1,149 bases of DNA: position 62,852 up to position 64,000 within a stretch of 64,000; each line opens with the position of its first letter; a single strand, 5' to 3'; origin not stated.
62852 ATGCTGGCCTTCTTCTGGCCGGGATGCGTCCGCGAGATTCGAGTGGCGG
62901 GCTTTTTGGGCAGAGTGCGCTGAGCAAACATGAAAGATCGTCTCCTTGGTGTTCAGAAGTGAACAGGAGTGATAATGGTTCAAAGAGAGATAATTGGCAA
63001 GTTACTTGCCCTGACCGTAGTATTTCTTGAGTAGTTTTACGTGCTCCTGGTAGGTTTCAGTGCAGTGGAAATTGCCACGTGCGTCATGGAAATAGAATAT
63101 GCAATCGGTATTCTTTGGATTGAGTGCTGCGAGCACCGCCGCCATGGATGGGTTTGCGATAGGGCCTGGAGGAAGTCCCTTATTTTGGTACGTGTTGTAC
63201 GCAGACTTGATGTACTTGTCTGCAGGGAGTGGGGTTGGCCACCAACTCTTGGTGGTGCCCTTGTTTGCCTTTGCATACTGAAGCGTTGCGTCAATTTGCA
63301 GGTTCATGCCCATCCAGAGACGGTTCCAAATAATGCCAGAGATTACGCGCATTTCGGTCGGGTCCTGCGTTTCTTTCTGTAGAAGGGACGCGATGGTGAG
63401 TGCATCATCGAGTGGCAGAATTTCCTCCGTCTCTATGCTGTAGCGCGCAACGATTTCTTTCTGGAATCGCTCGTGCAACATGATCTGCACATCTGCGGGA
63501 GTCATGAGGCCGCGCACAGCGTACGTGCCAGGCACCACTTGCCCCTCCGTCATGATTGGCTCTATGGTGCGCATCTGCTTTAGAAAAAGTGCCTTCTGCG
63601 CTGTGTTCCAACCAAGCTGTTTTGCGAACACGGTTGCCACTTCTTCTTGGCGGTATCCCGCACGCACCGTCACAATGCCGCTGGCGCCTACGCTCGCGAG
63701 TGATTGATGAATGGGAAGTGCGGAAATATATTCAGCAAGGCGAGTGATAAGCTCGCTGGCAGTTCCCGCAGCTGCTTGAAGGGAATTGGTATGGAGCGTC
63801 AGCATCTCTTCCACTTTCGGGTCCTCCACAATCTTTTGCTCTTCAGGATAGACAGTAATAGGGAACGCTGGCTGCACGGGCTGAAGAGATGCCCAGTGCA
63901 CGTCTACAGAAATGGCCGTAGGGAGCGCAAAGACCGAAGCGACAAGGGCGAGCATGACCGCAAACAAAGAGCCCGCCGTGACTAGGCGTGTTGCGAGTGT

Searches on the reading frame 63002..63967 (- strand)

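Call 46: search_protein_families(library=pfam, proteins=[window:63002-63967:-], max_evalue=0.001)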
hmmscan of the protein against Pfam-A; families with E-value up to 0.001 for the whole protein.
window:63002-63967:- (321 aa): 1 family
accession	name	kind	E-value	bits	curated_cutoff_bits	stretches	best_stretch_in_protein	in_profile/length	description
PF02618.21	YceG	-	3.1e-50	171.6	32.4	1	80-314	51-274/275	YceG-like family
